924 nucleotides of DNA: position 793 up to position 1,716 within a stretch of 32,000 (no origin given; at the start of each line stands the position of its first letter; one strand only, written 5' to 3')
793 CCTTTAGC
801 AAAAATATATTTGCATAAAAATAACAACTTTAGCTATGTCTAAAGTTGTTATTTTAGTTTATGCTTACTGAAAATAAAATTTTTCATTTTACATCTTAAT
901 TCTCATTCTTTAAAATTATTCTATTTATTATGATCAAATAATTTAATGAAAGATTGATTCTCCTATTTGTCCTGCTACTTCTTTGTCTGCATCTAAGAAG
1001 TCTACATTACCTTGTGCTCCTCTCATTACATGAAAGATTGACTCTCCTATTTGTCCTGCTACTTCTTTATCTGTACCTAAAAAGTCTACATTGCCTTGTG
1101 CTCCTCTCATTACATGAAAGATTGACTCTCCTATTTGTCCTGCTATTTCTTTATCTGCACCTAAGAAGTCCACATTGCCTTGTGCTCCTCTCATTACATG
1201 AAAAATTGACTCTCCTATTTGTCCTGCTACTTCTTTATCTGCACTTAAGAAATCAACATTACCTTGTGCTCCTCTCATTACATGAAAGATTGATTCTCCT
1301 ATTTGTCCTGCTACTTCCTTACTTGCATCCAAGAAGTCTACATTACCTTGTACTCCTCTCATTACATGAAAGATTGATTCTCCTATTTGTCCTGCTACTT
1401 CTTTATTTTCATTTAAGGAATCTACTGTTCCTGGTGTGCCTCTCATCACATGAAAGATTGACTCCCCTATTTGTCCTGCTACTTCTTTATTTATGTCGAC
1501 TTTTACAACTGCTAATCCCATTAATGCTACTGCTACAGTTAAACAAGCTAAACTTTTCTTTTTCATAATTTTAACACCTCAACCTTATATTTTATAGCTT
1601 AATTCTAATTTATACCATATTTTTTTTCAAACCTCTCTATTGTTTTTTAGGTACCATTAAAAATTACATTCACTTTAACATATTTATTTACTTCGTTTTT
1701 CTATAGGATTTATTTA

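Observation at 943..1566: Secreted poly-peptide precursor: seven tandem copies of one invariant peptide, ending exactly at the peptide core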

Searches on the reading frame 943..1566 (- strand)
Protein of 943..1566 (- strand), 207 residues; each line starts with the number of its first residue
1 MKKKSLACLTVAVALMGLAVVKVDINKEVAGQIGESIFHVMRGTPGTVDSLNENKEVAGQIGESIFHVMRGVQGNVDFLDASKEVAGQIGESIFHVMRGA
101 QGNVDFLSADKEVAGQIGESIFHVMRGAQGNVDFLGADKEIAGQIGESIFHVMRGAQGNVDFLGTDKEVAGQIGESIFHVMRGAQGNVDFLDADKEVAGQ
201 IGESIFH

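Call 4: search_protein_families(library=pfam, proteins=[window:943-1566:-], max_evalue=1)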
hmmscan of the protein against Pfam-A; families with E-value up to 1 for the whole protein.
window:943-1566:- (207 aa): 4 families
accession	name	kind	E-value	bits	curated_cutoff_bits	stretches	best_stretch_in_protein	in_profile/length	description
PF06355.19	Aegerolysin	-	0.0027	18.2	22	0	39-58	64-83/131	Aegerolysin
PF15300.11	INT_SG_DDX_CT_C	-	0.094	12.8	27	0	63-77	22-36/63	INTS6/SAGE1/DDX26B/CT45 C-terminus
PF24810.1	RBD_LARS1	-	0.12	12.8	27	0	37-95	12-71/75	Leucine--tRNA ligase, RagD-binding domain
PF10244.14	MRP-L51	-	0.22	12.1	25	0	154-187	17-50/93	Mitochondrial ribosomal subunit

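Call 5: search_protein_families(library=ncbifam, proteins=[window:943-1566:-], max_evalue=1)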
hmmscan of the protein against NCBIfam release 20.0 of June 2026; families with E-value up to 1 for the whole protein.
window:943-1566:- (207 aa): 8 families
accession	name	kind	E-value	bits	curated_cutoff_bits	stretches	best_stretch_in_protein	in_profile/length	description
TIGR04482.1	D_pro_red_PrdD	equivalog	4.1e-06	26.4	320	0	76-101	64-89/246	proline reductase cluster protein PrdD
TIGR01321.1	TrpR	equivalog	0.00097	19.5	67.25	0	165-185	57-77/94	trp operon repressor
TIGR01608.1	citD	equivalog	0.073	13.7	63.5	0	19-45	27-53/94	citrate lyase acyl carrier protein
NF010673.0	PRK14070.1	equivalog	0.11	12.6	119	0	135-168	38-71/75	exodeoxyribonuclease VII small subunit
NF040705.1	sigma_mbnA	exception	0.17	11.5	350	0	55-98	130-173/272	methanobactin precursor domain-containing sigma factor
NF009066.0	PRK12400.1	equivalog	0.26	10.7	538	0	55-81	26-52/290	D-amino-acid transaminase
NF008369.0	PRK11168.1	equivalog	0.27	10.1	278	0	35-77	327-369/401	anaerobic glycerol-3-phosphate dehydrogenase subunit C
NF058511.1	Rod_Core_CpcG1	exception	0.35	10.1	430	0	59-98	123-162/279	phycobilisome rod-core linker protein CpcG1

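Call 7: find_homologous_proteins(query=window:943-1566:-, max_evalue=0.001)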
Query window:943-1566:-: 8000 candidates shared short words with the query, none scored E <= 0.001.
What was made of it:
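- Tried and rejected: No hit at E<=1e-3 (call 7).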

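Call 9: find_related_loci(query=window:943-1566:-, collection=genome_contigs, flank=8000)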
Query window:943-1566:- (207 aa) in genome_contigs; peptide patterns used: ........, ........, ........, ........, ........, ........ (x = any residue, [..] = any of these).
129 stretches matched a pattern; 1 encode a relative of the query (tblastn E <= 1e-3); 1 distinct loci.
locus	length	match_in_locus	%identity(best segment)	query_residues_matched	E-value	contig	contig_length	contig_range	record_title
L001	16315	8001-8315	30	50-207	5e-6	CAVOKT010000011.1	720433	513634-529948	MAG: uncultured Acidobacteriaceae bacterium isolate MFD00008.bin.2.41 genome assembly, contig: contig_9740, whole genome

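Call 10: find_encoding_contigs(protein=window:943-1566:-, flank=10000, max_places=10)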
Protein window:943-1566:- (207 aa): no gene with exactly this product is on record in the collection.
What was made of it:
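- Tried and rejected: The exact-sequence look-up also found nothing on record (call 10).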

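Call 17: search_protein_representatives(protein=window:946-1566:-)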
Query: 207 residues. Proteins with E-value up to 0.001 (for the whole library): 23; up to 1e-10: 5; up to 1e-30: 0. The best 23 are listed.
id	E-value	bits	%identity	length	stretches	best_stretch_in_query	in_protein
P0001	3.0e-26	108.7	76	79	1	1-79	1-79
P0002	3.4e-15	72.6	25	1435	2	27-200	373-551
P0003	5.3e-14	68.7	32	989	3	27-188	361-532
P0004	7.0e-14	68.3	32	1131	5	73-202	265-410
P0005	9.8e-14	67.8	60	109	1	1-99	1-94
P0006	2.1e-10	56.9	35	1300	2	55-205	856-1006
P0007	1.3e-09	54.3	29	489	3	24-188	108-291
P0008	1.6e-09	54.1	28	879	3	70-199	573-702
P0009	3.9e-09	52.8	24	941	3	45-196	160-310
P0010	8.8e-09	51.7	32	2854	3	24-190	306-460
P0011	2.4e-08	50.3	29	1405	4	52-186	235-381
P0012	3.9e-07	46.3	24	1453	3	48-203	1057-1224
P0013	4.6e-07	46.1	34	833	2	92-203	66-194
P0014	5.8e-07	45.7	40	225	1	69-200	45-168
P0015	1.1e-06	44.9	27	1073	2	28-195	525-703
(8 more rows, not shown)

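Call 20: find_encoding_contigs(protein=P0001, flank=10000, max_places=10)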
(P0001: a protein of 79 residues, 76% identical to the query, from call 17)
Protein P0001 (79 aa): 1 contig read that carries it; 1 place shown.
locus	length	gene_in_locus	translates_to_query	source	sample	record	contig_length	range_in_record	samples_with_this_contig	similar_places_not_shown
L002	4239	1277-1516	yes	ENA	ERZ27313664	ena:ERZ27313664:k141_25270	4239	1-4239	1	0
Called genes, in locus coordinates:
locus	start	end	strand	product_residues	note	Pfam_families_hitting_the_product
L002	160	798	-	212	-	PF13483:Lactamase_B_3, PF12706:Lactamase_B_2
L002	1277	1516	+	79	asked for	-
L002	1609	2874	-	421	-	PF01381:HTH_3, PF12844:HTH_19, PF00515:TPR_1 (faint), PF07719:TPR_2 (faint)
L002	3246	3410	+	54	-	-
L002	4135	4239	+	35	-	?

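Call 21: find_encoding_contigs(protein=P0005, flank=10000, max_places=10)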
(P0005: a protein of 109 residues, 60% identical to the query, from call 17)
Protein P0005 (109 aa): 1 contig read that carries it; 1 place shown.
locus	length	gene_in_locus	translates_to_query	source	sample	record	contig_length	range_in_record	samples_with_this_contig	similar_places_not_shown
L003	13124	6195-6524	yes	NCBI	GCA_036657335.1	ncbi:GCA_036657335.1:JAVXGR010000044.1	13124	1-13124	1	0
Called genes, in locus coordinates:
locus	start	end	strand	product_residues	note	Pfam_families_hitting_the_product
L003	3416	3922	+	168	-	PF13353:Fer4_12, PF04055:Radical_SAM (weak)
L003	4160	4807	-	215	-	-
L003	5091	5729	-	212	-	PF13483:Lactamase_B_3, PF12706:Lactamase_B_2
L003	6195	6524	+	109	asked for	-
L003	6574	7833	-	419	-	PF01381:HTH_3, PF12844:HTH_19, PF13424:TPR_12 (faint)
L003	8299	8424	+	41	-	-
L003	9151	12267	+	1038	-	PF00133:tRNA-synt_1, PF09334:tRNA-synt_1g, PF08264:Anticodon_1, PF19302:DUF5915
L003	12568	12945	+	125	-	-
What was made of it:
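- The metal genes are not adjacent and are not part of the conserved three-gene arrangement (calls 20, 21).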

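Call 24: predict_structure(protein=window:946-1566:-)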
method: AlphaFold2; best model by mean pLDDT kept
length: 207 residues; sequences in the alignment: 1
mean_pLDDT: 57.1   pTM: 0.56
mean pLDDT of the five models: 57.1, 43.2, 42.3, 42.1, 38.6
residues with pLDDT >= 90: 0; 70-90: 44; 50-70: 100; < 50: 63
segments of 3 or more residues with pLDDT < 50: 1-20, 31-34, 52-56, 109-117, 139-144, 193-203
pLDDT, mean of each block of 10 residues (from residue 1): 32 37 53 54 57 50 65 66 51 72 65 47 77 61 55 76 58 57 67 50 49
secondary structure, 60 per line:
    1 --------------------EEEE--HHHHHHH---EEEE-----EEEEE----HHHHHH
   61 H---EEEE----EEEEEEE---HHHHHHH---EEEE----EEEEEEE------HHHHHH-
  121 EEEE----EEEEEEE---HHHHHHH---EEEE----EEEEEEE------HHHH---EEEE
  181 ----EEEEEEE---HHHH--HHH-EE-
elements in order: E21-24 H27-33 E37-40 E46-50 H55-61 E65-68 E73-79 H83-89 E93-96 E101-107 H114-119 E121-124 E129-135 H139-145 E149-152 E157-163 H170-173 E177-180 E185-191 H195-198
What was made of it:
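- A low-confidence single-sequence AF2 model of the repeat protein shows a regular helix/strand repeat (pLDDT 57, call 24). The AF2 single-sequence model gives a regular helix + two-strand repeat, at low confidence (call 24).
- Tried and rejected: AF2 of the repeat protein without an alignment. pLDDT 57, uninformative (call 24).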

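Call 28: search_solved_structures(query=L002:1609-2874:-, max_evalue=1, show_alignments=1)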
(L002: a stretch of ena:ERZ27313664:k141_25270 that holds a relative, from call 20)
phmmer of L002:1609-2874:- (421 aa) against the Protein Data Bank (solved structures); distinct sequences matched with E-value up to 1: 31.
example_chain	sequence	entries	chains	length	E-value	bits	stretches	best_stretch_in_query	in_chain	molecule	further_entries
2qfc_A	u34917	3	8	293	1.5e-06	30.7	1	4-64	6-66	PlcR protein | Transcriptional activator PlcR protein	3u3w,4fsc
9k3w_A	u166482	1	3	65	4.6e-06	29.1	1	6-64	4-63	Transcriptional regulator, PbsX family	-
9sf2_A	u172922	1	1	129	4.2e-05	26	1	5-75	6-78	Transcriptional regulator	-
8ch0_A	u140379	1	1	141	0.00026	23.4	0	199-270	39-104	Consensus tetratricopeptide repeat protein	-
2fo7_A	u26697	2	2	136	0.00043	22.7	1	196-270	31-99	SYNTHETIC CONSENSUS TPR PROTEIN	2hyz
7n1n_B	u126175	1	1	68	0.0017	20.7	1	4-56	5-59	ComR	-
7n10_B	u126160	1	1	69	0.0021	20.4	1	4-56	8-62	ComR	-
2mez_A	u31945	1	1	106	0.0023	20.2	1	8-85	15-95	Multiprotein Bridging Factor (MBP-like)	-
6rnz_A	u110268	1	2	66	0.0062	18.8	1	4-60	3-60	HTH-type transcriptional regulator DdrOC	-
6rmq_A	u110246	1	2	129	0.017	17.4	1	4-63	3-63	HTH-type transcriptional regulator DdrOC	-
1na0_A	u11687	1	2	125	0.02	17.2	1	202-271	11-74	designed protein CTPR3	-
6rnx_A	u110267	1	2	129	0.02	17.1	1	4-63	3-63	HTH-type transcriptional regulator DdrOC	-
8tac_A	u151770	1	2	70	0.021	17.1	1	4-56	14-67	DBP48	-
7zcv_A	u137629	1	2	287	0.027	16.7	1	4-56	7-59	Transcriptional regulator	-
6vfj_B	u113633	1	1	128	0.043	16.1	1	198-273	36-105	I53_dn5B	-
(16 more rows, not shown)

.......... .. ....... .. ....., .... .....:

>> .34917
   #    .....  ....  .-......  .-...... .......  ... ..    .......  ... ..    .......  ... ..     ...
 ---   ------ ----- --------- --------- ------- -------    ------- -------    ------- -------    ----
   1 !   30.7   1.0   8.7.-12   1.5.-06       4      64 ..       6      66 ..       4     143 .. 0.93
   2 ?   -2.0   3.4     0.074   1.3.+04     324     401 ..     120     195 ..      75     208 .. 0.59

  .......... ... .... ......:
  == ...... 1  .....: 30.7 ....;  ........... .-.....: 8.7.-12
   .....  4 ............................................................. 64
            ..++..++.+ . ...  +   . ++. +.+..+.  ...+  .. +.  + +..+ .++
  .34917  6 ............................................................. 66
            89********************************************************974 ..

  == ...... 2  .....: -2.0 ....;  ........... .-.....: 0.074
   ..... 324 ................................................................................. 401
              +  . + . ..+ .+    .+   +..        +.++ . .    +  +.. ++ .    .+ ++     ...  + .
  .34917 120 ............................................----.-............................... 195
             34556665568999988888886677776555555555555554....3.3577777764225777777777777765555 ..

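Call 30: search_protein_families(library=ncbifam, proteins=[L002:1612-2874:-, L003:6577-7833:-], max_evalue=0.1)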
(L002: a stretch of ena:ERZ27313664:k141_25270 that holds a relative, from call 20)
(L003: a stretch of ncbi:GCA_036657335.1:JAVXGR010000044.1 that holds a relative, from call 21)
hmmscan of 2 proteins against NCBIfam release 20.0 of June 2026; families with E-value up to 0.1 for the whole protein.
L002:1612-2874:- (421 aa): 10 families
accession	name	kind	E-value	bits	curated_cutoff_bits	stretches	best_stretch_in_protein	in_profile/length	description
NF041951.1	phage_RstR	subfamily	2.4e-06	27.8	80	1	4-58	3-58/108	RstR family transcriptional repressor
NF007408.0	PRK09943.1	equivalog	1.7e-05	24.4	211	1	4-65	8-70/185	HTH-type transcriptional regulator PuuR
NF041575.1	antitoxPezA_Strep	equivalog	9.2e-05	22.5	290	1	4-72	2-71/158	type II toxin-antitoxin system antitoxin PezA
TIGR00270.2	TIGR00270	equivalog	0.00018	21.3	110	1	6-66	78-139/159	multiprotein bridging factor aMBF1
NF040959.1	MamA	equivalog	0.00025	20.5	200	1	195-278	100-177/204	magnetosome protein MamA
NF047948.1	male_kill_WMK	equivalog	0.0015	18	300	1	4-67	6-70/300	WO male-killing family protein Wmk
TIGR03070.1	couple_hipB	subfamily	0.0018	18.2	71.65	1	4-55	3-55/58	type II toxin-antitoxin system Y4mF family antitoxin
NF010465.0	PRK13890.1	equivalog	0.0044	17.1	96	1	8-68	10-71/121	conjugal transfer protein TrbA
NF006015.0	PRK08154.1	subfamily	0.0096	15.1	204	1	4-66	31-94/314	anaerobic benzoate catabolism transcriptional regulator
NF038139.1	Reg_Aceta_RamB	equivalog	0.028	13.1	700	1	4-70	3-69/465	acetate metabolism transcriptional regulator RamB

L003:6577-7833:- (419 aa): 9 families
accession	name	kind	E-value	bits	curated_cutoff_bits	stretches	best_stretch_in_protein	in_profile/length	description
NF041951.1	phage_RstR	subfamily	3.7e-06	27.1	80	1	4-69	3-69/108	RstR family transcriptional repressor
NF040959.1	MamA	equivalog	9.4e-05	21.9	200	1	199-273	106-174/204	magnetosome protein MamA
NF007408.0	PRK09943.1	equivalog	0.00012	21.8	211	1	4-71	8-76/185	HTH-type transcriptional regulator PuuR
NF038139.1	Reg_Aceta_RamB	equivalog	0.00038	19.2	700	1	4-67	3-67/465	acetate metabolism transcriptional regulator RamB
NF010465.0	PRK13890.1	equivalog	0.00077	19.5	96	1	9-70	11-73/121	conjugal transfer protein TrbA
NF047558.1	TPR_END_plus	domain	0.0021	17.9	32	1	242-274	3-35/56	TPR end-of-group domain-containing protein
TIGR00270.2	TIGR00270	equivalog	0.0034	17.2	110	1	6-59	78-132/159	multiprotein bridging factor aMBF1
TIGR03070.1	couple_hipB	subfamily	0.0096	15.9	71.65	1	4-55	3-55/58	type II toxin-antitoxin system Y4mF family antitoxin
NF006015.0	PRK08154.1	subfamily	0.066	12.4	204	1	4-68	31-97/314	anaerobic benzoate catabolism transcriptional regulator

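Call 31: find_related_loci(query=A1, collection=metagenome_contigs, flank=3000)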
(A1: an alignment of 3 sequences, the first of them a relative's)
Query A1 (421 aa) in metagenome_contigs; peptide patterns used: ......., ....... (x = any residue, [..] = any of these).
600 stretches matched a pattern, but none encodes a relative of the query by tblastn (E <= 1e-3).
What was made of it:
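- Tried and rejected: The receptor profile found nothing (call 31).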

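Call 32: find_homologous_proteins(query=A1, max_evalue=1e-10)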
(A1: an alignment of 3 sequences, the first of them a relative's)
Query A1 (3 sequences) (421 aa, profile of the alignment): 7 proteins with E <= 1e-10 among 7134 candidates.
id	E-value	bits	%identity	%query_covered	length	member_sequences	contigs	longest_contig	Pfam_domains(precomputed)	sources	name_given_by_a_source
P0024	7.2e-259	877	100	100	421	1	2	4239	PF12844.14,PF00515.35,PF01381.29,PF07719.24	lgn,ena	-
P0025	8.4e-258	873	75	100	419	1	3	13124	PF12844.14,PF01381.29,PF13424.13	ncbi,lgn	ncbi:MAG: helix-turn-helix transcriptional regulator [Clostridium sp.]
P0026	1.1e-250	850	83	100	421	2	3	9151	PF12844.14,PF00515.35,PF01381.29,PF13424.13,PF07719.24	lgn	-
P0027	4.8e-222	756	76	100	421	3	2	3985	PF12844.14,PF00515.35,PF01381.29,PF07719.24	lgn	-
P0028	3.2e-217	740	74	100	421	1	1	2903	PF12844.14,PF00515.35,PF01381.29,PF13424.13,PF07719.24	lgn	-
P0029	4.4e-113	397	68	54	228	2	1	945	PF00515.35,PF07719.24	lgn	-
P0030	5.6e-51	192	32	95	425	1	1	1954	-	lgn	-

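Call 33: find_encoding_contigs(protein=P0026, flank=5000, max_places=4)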
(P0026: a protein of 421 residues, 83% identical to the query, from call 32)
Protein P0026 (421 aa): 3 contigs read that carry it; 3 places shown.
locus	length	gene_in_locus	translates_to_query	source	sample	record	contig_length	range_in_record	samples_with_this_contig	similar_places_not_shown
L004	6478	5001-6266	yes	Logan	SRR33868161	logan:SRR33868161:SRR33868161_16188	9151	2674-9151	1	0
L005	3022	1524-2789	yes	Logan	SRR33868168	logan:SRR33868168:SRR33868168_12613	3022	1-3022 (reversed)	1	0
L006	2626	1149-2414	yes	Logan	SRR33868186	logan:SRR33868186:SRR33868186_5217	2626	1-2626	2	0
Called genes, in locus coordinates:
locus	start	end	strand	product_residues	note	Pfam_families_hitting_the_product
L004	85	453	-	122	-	-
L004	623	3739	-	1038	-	PF00133:tRNA-synt_1, PF09334:tRNA-synt_1g, PF08264:Anticodon_1, PF19302:DUF5915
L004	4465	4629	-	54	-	-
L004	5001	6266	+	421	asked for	PF01381:HTH_3, PF12844:HTH_19, PF00515:TPR_1 (faint), PF13424:TPR_12 (faint), PF07719:TPR_2 (faint)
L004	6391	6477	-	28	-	?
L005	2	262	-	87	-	?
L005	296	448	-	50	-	-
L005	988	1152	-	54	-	-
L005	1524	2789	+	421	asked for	PF01381:HTH_3, PF12844:HTH_19, PF00515:TPR_1 (faint), PF13424:TPR_12 (faint), PF07719:TPR_2 (faint)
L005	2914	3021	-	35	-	?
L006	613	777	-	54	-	-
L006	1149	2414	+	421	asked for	PF01381:HTH_3, PF12844:HTH_19, PF00515:TPR_1 (faint), PF13424:TPR_12 (faint), PF07719:TPR_2 (faint)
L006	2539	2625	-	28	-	?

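Call 34: find_encoding_contigs(protein=P0027, flank=5000, max_places=4)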
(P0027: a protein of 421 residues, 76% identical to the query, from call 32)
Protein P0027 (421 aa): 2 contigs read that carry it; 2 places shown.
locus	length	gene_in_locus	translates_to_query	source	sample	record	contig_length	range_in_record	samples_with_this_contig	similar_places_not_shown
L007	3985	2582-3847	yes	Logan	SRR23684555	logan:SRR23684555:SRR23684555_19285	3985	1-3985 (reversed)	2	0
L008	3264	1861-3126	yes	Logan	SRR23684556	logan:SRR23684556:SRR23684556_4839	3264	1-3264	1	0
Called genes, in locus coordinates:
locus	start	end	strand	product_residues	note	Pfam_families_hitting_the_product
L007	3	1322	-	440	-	?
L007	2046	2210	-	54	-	-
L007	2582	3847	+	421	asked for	PF01381:HTH_3, PF12844:HTH_19, PF00515:TPR_1 (faint), PF07719:TPR_2 (faint)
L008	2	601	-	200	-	?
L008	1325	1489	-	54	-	-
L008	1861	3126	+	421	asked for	PF01381:HTH_3, PF12844:HTH_19, PF00515:TPR_1 (faint), PF07719:TPR_2 (faint)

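Call 35: find_encoding_contigs(protein=P0028, flank=5000, max_places=4)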
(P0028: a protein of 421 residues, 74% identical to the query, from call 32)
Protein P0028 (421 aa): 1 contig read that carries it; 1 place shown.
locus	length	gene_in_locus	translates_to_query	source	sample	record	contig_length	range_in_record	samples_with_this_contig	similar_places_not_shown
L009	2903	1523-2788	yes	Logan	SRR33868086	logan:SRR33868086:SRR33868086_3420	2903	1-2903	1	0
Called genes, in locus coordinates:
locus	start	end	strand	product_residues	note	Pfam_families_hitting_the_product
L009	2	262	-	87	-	?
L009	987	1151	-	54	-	-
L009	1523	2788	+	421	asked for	PF01381:HTH_3, PF12844:HTH_19, PF00515:TPR_1 (faint), PF07719:TPR_2 (faint), PF13424:TPR_12 (faint)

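Call 36: find_encoding_contigs(protein=P0030, flank=5000, max_places=4)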
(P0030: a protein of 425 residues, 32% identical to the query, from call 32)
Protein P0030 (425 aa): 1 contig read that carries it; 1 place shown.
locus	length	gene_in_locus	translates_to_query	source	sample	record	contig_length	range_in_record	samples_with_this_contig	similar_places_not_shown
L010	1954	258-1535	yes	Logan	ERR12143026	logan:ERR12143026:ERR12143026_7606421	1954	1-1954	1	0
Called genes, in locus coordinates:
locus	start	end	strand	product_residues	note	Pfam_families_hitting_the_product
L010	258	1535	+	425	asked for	-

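Call 50: find_related_loci(query=A2, collection=viral_contigs, flank=3000)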
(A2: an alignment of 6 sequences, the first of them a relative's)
Query A2 (421 aa) in viral_contigs; peptide patterns used: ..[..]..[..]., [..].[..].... (x = any residue, [..] = any of these).
223 stretches matched a pattern, but none encodes a relative of the query by tblastn (E <= 1e-3).

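Call 54: predict_structure(alignment_id=A2)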
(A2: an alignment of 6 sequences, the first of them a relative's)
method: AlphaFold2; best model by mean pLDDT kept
length: 421 residues; sequences in the alignment: 6
mean_pLDDT: 69.6   pTM: 0.60
mean pLDDT of the five models: 69.6, 69.1, 62.3, 61.3, 60.8
residues with pLDDT >= 90: 125; 70-90: 113; 50-70: 49; < 50: 134
segments of 3 or more residues with pLDDT < 50: 1-13, 17-45, 55-128, 379-383, 413-421
pLDDT, mean of each block of 10 residues (from residue 1): 39 46 43 36 48 49 38 32 41 44 36 40 44 69 82 83 83 87 94 86 92 89 82 68 93 93 91 79 94 94 96 95 94 95 92 86 84 64 54 66 68 40 30
secondary structure, 60 per line:
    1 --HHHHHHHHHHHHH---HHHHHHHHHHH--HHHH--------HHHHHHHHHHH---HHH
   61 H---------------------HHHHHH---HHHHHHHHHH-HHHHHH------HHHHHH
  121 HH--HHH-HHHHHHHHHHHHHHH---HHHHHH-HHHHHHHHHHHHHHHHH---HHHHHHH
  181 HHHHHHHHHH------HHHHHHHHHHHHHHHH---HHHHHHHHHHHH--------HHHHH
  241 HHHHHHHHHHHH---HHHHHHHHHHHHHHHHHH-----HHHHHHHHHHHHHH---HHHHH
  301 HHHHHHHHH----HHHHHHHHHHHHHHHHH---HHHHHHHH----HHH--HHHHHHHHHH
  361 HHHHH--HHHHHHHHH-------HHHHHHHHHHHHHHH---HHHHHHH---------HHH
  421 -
elements in order: H3-15 H19-29 H32-35 H44-54 H58-61 H83-88 H92-101 H103-108 H115-122 H129-143 H147-152 H154-170 H174-190 H197-212 H216-227 H236-252 H256-273 H279-292 H296-309 H314-330 H334-341 H351-365 H368-376 H384-398 H402-408
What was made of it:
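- On PlcR-type (HTH-bearing) RRNPP receptors: The model of residues 1-128 has low confidence (call 54).
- The HTH part of the model has low confidence (call 54).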
